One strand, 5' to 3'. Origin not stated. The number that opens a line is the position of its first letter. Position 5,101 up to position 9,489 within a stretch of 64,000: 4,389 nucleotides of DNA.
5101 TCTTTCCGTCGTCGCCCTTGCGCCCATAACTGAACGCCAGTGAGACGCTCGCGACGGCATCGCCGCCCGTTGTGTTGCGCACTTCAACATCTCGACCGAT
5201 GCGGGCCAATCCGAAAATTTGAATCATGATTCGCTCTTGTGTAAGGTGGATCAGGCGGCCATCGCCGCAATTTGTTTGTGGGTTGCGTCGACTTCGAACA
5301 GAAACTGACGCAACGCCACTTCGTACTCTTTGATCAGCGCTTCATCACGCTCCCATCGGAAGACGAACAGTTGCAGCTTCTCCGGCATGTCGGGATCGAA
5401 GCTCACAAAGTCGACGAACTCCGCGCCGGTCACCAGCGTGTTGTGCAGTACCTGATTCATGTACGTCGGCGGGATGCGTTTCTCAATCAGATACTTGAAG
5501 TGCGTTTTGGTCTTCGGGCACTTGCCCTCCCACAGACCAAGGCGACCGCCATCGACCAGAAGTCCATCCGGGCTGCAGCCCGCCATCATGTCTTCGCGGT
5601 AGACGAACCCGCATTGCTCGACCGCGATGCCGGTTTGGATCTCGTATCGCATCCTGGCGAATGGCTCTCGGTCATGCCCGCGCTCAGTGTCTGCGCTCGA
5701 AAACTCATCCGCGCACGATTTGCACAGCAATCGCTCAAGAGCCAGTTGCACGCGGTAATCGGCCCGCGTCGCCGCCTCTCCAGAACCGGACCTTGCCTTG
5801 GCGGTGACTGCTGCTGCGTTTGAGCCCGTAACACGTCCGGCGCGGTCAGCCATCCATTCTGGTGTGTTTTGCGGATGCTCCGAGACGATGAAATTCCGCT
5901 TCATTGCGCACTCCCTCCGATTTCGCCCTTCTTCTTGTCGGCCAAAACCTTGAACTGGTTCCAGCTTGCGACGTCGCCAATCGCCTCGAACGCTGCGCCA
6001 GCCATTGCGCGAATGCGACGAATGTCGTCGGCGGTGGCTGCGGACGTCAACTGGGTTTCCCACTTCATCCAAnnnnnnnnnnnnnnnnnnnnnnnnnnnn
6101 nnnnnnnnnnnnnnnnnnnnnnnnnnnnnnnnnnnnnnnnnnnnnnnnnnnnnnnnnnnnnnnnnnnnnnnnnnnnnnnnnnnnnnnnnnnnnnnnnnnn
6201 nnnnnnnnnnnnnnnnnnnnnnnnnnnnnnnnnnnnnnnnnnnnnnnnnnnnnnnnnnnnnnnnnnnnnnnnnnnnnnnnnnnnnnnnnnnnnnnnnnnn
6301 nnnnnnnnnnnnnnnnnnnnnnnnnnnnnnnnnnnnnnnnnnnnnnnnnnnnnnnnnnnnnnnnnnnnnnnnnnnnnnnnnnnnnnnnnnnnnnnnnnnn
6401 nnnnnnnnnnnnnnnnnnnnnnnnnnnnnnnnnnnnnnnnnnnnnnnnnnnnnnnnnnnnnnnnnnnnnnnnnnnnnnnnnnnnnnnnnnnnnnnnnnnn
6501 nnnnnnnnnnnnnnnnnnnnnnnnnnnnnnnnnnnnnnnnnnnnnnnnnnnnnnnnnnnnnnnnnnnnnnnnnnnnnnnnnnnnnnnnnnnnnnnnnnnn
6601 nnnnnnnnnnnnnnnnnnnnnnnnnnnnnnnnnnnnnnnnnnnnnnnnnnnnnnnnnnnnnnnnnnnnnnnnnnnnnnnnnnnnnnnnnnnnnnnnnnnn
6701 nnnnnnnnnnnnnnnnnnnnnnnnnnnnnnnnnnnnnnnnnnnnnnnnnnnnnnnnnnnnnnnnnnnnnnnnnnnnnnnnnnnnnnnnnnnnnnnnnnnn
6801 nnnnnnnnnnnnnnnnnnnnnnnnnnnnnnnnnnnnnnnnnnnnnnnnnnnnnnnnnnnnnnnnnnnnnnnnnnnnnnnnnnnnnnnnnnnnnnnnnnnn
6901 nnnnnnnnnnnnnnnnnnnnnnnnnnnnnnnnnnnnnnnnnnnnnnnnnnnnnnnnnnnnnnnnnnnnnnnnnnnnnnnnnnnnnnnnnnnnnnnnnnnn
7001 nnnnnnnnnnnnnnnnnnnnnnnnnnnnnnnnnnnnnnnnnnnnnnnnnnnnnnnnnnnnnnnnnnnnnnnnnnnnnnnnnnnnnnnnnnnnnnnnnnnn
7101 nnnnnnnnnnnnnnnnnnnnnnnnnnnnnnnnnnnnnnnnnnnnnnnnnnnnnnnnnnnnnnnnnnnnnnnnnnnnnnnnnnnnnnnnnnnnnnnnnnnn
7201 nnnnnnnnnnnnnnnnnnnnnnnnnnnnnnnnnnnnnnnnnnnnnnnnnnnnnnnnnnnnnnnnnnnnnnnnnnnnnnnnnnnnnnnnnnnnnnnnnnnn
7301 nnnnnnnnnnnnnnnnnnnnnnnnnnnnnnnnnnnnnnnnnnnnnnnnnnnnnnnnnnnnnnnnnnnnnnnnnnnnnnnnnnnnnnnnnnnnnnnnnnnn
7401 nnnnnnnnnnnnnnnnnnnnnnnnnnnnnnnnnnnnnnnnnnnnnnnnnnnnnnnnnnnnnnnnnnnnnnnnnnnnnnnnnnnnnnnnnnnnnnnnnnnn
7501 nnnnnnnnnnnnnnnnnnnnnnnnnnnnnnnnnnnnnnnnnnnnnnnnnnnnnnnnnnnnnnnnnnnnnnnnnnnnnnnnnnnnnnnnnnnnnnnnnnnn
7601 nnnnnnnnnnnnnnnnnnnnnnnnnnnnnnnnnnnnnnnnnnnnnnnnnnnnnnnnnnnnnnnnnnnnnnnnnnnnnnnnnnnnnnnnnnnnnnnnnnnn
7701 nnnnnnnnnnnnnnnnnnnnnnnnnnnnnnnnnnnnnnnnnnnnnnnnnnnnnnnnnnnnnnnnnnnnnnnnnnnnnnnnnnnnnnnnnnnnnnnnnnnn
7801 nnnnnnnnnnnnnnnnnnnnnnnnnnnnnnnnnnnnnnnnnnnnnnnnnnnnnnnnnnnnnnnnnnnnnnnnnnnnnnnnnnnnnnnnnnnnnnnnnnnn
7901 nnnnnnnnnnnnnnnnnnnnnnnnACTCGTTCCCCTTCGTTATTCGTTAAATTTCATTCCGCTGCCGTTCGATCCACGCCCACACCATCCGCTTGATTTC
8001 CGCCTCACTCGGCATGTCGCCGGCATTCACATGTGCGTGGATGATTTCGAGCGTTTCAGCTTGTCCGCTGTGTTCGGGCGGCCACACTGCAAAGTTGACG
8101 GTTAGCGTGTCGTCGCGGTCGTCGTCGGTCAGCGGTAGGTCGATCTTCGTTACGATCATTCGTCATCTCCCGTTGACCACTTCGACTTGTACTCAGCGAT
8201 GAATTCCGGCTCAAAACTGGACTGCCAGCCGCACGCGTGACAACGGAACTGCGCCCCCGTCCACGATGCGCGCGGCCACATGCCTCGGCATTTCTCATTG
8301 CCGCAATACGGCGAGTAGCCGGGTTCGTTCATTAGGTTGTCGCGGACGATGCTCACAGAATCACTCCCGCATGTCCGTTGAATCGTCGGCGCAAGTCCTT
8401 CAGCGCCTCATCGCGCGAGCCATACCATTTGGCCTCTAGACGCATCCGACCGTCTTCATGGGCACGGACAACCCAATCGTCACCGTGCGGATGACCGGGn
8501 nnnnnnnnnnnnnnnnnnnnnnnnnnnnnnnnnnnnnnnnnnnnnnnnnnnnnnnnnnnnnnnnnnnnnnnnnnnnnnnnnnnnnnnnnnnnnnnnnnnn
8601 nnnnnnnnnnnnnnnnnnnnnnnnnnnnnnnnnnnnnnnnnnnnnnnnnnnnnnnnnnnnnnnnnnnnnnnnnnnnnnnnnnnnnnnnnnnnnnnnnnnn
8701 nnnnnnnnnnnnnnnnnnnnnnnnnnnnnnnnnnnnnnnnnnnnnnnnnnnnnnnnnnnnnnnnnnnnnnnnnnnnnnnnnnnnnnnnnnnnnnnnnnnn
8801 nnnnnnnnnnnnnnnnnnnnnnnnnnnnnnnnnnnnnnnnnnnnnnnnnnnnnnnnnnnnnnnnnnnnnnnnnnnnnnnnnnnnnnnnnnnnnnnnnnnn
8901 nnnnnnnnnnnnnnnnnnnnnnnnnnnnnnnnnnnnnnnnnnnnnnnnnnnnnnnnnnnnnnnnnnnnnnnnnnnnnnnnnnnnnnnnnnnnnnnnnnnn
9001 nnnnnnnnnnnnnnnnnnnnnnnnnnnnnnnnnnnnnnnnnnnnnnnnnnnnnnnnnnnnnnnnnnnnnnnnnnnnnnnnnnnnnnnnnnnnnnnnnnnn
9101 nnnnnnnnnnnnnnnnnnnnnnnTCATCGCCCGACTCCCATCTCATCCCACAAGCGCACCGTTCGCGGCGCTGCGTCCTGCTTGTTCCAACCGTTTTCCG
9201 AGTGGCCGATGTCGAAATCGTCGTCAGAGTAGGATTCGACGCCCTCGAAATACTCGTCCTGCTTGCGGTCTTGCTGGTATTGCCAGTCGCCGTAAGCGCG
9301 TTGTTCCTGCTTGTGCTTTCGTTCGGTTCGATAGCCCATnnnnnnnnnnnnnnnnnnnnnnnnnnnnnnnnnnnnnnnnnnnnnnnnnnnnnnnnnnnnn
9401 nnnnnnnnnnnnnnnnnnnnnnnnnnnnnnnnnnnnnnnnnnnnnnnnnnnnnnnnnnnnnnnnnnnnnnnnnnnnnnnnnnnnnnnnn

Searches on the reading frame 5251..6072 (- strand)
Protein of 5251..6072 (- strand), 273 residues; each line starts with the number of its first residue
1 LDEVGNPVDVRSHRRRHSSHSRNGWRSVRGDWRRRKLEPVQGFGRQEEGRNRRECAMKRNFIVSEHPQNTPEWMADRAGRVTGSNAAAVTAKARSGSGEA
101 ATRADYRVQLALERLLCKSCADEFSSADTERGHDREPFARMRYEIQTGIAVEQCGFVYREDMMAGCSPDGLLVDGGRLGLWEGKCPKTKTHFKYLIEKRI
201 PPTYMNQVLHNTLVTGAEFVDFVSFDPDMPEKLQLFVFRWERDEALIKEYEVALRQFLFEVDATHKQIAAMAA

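Call 52: search_protein_families(library=pfam, proteins=[window:5251-6072:-], max_evalue=0.001)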
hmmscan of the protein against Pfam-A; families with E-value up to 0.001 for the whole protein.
window:5251-6072:- (273 aa): 1 family
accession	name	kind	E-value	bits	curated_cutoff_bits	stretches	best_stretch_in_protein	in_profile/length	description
PF09588.16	YqaJ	-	8.9e-23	81.7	22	1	72-218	1-150/150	YqaJ-like viral recombinase domain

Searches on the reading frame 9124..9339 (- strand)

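Call 4: search_protein_families(library=pfam, proteins=[window:9124-9339:-], max_evalue=10)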
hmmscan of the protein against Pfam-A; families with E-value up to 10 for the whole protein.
window:9124-9339:- (71 aa): 1 family
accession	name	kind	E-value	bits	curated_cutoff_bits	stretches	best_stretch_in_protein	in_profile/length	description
PF21802.2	Cas3-like_C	-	0.1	13.1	27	1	18-68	15-64/96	CRISPR-associated Cas3 subtype I-F/YPEST-like, C-terminal domain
